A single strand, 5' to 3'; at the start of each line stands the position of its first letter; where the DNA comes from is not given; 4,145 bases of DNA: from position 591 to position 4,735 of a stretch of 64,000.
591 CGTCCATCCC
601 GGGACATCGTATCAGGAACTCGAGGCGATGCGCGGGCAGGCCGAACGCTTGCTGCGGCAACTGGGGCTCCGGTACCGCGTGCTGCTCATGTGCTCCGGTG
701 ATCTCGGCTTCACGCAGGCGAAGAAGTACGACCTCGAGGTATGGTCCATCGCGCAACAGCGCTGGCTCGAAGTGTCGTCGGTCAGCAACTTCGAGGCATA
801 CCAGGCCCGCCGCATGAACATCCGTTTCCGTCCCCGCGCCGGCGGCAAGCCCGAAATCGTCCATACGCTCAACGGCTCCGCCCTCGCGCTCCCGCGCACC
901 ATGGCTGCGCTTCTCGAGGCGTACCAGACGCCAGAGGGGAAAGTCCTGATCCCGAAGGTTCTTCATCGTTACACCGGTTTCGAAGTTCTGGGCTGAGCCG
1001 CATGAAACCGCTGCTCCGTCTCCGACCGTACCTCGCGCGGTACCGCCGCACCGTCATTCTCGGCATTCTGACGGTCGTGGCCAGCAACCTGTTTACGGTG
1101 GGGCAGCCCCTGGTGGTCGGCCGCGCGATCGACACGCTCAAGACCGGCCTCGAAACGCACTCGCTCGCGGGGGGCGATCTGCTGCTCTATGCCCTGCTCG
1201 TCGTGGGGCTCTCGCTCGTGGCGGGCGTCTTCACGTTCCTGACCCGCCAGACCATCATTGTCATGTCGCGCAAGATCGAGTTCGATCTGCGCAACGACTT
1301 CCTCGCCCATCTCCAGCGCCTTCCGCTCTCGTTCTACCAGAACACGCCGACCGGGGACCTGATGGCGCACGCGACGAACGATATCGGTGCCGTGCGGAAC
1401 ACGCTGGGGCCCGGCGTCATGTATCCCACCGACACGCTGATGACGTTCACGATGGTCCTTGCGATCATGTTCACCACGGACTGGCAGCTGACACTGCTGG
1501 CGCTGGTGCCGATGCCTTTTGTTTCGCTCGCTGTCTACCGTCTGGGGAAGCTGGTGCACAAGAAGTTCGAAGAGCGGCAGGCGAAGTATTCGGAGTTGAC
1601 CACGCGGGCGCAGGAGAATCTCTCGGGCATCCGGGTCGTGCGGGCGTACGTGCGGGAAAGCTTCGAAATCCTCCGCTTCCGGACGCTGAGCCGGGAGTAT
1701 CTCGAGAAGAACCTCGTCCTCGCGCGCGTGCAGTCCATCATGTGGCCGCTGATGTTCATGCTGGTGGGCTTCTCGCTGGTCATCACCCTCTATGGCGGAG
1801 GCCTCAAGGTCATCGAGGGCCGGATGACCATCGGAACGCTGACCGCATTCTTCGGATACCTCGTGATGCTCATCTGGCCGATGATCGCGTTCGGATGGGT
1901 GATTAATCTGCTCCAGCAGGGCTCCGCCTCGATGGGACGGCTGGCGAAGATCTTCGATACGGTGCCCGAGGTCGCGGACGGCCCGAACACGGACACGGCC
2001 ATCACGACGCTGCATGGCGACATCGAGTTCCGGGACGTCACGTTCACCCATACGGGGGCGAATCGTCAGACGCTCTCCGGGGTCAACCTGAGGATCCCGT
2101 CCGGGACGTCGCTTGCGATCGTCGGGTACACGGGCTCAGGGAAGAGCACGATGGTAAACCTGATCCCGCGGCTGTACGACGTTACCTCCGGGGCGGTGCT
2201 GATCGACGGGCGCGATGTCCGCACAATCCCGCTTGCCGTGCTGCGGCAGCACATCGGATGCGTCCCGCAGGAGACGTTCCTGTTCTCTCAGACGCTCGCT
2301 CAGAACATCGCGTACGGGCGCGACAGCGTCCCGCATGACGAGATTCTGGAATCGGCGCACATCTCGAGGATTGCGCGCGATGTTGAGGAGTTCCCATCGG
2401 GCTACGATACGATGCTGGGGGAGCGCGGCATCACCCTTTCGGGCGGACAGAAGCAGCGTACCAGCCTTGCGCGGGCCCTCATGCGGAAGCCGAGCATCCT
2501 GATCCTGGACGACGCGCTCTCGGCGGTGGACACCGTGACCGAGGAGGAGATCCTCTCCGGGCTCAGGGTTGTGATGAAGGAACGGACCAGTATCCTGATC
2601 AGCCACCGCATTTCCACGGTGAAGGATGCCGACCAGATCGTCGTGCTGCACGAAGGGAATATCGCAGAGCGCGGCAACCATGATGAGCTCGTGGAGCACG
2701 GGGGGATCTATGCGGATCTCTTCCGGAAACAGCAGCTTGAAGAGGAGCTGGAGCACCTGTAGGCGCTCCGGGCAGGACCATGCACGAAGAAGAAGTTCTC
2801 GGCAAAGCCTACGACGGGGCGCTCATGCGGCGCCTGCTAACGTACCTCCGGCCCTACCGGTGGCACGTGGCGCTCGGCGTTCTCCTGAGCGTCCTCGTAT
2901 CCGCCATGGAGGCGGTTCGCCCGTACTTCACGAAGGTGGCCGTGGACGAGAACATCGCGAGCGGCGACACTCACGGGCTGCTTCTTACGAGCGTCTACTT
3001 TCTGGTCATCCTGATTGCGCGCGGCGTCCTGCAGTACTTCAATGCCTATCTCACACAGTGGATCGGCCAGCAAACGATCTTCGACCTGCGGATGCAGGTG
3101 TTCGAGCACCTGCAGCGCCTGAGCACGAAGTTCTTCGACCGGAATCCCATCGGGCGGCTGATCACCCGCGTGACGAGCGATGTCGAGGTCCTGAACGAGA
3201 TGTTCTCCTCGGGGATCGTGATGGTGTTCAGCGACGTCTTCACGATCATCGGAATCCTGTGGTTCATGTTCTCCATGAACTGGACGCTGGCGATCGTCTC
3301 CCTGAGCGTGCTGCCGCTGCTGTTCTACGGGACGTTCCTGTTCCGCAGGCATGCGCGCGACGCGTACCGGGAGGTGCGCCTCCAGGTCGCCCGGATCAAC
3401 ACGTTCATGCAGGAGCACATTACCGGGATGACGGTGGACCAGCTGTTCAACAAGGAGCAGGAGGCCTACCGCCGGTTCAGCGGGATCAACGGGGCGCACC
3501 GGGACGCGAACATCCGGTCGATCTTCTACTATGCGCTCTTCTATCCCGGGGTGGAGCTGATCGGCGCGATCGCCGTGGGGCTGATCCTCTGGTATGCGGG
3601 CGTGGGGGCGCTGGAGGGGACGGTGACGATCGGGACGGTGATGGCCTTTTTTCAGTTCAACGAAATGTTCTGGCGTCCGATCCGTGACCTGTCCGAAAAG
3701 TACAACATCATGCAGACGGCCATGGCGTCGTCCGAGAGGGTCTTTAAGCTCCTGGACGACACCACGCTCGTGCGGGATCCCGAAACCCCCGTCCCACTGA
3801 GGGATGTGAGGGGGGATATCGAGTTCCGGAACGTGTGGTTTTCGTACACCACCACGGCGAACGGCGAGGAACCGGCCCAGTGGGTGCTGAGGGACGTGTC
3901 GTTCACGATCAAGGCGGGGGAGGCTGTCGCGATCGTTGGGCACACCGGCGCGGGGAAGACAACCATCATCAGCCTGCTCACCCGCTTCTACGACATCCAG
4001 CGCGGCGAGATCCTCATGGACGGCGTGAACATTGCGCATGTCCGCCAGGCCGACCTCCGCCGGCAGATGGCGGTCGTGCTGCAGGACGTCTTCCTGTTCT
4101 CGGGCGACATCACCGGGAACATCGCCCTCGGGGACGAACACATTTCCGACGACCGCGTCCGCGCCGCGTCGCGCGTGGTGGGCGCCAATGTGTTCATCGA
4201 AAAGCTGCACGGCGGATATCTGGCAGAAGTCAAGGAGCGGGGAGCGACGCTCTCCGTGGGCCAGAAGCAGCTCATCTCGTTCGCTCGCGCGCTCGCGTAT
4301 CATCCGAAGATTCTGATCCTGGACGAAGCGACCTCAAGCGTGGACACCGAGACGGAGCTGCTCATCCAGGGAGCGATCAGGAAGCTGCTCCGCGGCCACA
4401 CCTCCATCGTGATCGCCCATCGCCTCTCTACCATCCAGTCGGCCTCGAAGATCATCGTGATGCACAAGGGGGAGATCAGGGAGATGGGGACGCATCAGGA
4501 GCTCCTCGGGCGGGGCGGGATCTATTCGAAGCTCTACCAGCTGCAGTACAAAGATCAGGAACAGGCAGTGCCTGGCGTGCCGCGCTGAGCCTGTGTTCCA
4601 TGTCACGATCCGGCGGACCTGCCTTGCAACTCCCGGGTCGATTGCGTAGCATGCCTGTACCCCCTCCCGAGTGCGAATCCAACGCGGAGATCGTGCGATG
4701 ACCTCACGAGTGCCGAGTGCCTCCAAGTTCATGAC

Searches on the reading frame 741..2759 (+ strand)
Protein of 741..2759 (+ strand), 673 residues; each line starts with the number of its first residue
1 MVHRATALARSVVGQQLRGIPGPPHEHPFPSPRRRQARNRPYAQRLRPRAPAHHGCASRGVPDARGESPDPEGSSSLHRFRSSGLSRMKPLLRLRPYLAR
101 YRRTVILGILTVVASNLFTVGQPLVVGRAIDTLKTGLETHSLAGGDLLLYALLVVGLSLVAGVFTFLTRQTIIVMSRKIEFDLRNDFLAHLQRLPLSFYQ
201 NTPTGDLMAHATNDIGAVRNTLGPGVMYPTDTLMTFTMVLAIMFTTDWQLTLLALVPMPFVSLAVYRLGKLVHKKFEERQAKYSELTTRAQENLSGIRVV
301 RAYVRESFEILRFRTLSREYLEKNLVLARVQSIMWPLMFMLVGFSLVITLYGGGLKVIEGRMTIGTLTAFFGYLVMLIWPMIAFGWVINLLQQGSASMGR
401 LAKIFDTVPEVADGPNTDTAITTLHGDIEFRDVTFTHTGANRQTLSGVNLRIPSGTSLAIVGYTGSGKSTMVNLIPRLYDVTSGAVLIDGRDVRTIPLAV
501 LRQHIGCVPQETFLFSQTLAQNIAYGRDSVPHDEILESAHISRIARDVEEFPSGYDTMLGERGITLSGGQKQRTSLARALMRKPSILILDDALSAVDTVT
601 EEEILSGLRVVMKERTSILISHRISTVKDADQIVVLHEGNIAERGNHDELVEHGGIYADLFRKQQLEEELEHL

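Call 9: search_protein_families(library=pfam, proteins=[window:741-2759:+], max_evalue=0.0001)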
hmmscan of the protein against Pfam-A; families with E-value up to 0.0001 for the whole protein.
window:741-2759:+ (673 aa): 3 families
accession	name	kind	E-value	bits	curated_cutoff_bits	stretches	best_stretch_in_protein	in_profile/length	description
PF00664.28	ABC_membrane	-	6.2e-52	177.4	28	1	105-381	1-274/274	ABC transporter transmembrane region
PF00005.33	ABC_tran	-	1.3e-29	103.9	25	1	445-593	1-136/137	ABC transporter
PF02463.25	SMC_N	-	2.8e-05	24.1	40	0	522-636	135-211/220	RecF/RecN/SMC N terminal domain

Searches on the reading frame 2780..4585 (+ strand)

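Call 9: search_protein_families(library=pfam, proteins=[window:2780-4585:+], max_evalue=0.0001)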
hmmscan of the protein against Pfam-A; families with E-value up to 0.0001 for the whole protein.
window:2780-4585:+ (602 aa): 2 families
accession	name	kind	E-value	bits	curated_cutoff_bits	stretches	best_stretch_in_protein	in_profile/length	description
PF00664.28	ABC_membrane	-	2.8e-54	185.1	28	1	31-298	2-271/274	ABC transporter transmembrane region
PF00005.33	ABC_tran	-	4.3e-29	102.3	25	1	370-519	1-137/137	ABC transporter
